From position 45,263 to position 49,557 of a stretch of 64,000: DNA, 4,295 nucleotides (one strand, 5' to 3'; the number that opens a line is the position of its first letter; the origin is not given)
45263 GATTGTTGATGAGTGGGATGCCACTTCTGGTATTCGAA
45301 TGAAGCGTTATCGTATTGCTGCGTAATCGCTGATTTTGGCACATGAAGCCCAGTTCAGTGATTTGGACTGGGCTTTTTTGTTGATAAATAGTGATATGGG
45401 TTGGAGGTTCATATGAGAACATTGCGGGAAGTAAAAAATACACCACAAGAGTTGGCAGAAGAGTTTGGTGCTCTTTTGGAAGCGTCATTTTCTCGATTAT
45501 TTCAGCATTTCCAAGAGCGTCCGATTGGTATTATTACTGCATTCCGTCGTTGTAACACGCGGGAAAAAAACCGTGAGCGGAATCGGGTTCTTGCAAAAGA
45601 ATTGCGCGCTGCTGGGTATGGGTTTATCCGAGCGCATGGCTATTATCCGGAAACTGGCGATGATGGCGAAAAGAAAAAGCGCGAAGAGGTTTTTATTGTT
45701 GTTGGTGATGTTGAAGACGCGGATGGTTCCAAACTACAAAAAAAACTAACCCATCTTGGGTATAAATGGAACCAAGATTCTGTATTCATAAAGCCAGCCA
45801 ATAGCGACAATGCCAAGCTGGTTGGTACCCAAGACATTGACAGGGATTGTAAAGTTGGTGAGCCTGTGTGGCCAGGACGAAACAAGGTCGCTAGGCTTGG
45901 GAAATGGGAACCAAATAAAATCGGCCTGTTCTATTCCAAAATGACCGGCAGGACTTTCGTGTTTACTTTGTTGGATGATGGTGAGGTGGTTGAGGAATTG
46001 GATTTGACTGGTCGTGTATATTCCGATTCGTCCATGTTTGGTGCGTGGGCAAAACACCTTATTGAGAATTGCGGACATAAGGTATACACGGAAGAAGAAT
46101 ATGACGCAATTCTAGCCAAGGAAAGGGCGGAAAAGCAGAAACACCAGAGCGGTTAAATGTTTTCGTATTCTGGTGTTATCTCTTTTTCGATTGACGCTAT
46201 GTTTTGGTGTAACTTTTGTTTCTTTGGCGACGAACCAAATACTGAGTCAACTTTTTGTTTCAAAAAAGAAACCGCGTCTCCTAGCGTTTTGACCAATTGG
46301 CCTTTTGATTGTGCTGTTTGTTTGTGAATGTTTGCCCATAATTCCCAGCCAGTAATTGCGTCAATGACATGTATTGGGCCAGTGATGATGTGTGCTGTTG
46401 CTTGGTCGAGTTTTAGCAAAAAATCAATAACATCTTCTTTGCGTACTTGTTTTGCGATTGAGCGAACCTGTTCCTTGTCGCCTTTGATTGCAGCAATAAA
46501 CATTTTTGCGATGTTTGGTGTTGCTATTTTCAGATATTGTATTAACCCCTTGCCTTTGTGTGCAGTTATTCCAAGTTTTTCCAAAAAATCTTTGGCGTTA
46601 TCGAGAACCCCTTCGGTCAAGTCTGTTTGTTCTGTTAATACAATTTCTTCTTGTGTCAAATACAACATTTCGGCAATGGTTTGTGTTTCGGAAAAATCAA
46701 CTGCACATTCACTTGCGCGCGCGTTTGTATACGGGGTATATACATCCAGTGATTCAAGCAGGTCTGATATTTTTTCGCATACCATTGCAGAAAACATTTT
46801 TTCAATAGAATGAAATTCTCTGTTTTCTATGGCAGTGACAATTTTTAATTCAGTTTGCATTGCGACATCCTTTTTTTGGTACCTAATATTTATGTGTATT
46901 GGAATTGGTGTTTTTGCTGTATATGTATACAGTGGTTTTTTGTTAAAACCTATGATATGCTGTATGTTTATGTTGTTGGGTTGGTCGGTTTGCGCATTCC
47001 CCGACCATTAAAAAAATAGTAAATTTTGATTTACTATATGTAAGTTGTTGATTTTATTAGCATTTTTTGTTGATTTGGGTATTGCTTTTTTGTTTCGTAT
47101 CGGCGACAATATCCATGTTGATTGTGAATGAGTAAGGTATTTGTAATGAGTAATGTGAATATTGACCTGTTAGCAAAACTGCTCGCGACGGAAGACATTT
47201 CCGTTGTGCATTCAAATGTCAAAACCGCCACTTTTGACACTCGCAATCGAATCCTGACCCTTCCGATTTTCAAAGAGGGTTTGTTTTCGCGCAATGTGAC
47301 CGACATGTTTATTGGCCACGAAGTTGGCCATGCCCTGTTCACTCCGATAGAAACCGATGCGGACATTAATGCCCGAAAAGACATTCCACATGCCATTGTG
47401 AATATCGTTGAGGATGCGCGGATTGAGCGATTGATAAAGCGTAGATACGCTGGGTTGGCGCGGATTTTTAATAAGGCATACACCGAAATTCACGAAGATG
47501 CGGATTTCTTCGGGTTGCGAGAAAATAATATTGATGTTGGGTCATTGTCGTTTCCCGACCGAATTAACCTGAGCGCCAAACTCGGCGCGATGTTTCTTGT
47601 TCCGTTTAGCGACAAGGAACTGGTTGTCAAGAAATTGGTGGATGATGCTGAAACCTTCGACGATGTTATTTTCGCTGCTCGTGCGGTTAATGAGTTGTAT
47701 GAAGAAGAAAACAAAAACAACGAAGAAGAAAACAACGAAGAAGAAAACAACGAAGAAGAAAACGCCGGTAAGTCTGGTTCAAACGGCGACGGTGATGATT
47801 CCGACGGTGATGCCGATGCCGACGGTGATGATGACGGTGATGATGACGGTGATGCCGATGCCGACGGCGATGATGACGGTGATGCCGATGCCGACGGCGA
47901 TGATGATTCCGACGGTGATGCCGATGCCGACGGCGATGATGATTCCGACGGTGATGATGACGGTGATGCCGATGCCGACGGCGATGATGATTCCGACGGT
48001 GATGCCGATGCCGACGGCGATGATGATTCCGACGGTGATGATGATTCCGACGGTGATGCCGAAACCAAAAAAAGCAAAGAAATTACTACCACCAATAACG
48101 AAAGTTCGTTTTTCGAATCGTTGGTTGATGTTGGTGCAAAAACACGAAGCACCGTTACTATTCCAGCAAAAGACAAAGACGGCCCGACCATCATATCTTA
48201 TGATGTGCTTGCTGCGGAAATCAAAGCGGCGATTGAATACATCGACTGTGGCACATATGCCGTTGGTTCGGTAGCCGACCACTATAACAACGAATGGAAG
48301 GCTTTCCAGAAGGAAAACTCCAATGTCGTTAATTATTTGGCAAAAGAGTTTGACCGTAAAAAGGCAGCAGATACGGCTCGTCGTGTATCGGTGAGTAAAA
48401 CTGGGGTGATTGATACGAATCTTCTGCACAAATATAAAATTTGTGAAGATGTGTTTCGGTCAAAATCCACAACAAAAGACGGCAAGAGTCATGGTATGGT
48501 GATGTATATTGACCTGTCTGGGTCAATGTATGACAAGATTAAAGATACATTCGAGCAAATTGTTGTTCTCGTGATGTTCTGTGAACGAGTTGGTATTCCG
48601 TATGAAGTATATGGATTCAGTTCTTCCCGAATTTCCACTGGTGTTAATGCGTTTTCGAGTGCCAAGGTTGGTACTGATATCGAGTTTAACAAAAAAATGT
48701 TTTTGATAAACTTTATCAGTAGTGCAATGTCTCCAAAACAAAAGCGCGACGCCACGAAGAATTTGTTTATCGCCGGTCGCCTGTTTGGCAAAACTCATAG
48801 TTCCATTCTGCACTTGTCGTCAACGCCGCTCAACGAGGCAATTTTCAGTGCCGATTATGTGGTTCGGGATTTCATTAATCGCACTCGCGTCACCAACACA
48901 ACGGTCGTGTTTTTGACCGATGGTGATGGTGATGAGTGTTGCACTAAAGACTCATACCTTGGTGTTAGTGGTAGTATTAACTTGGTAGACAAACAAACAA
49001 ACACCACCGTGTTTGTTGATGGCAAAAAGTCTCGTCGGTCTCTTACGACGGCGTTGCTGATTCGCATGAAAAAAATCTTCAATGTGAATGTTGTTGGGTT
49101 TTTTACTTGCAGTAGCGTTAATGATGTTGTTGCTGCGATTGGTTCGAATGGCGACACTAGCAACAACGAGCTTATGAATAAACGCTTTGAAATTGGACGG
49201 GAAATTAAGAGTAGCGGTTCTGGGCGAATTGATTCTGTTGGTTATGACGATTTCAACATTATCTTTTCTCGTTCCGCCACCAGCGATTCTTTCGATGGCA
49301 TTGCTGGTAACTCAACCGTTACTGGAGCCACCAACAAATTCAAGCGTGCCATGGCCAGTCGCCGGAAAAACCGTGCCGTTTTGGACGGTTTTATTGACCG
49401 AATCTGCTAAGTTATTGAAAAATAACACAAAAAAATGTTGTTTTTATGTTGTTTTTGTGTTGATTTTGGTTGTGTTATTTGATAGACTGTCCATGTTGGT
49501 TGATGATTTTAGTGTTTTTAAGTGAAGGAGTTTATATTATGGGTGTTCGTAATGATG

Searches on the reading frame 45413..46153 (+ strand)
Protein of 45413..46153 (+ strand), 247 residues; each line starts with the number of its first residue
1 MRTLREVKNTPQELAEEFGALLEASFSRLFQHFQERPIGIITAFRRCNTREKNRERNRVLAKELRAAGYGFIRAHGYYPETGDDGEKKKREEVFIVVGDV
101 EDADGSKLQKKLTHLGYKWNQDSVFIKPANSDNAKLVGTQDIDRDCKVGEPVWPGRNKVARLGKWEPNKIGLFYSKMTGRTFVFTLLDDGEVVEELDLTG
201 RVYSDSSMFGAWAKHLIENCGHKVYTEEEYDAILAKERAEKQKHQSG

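Call 68: search_protein_families(library=pfam, proteins=[window:45413-46153:+], max_evalue=0.001)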
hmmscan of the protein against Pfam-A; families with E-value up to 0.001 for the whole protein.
window:45413-46153:+ (247 aa): 1 family
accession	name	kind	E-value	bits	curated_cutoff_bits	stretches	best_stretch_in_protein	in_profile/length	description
PF23780.1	S-AdoMet_lyase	-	3.6e-11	43.6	28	1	40-167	2-109/133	S-Adenosylmethionine lyase family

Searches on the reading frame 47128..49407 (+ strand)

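Call 13: search_protein_families(library=phrogs, proteins=[window:47128-49407:+], max_evalue=0.00001)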
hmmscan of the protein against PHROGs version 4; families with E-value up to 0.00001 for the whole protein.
window:47128-49407:+ (760 aa): 1 family
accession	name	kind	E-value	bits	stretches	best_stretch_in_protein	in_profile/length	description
phrog_459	-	other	1.4e-155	521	1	14-759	9-735/736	peptidase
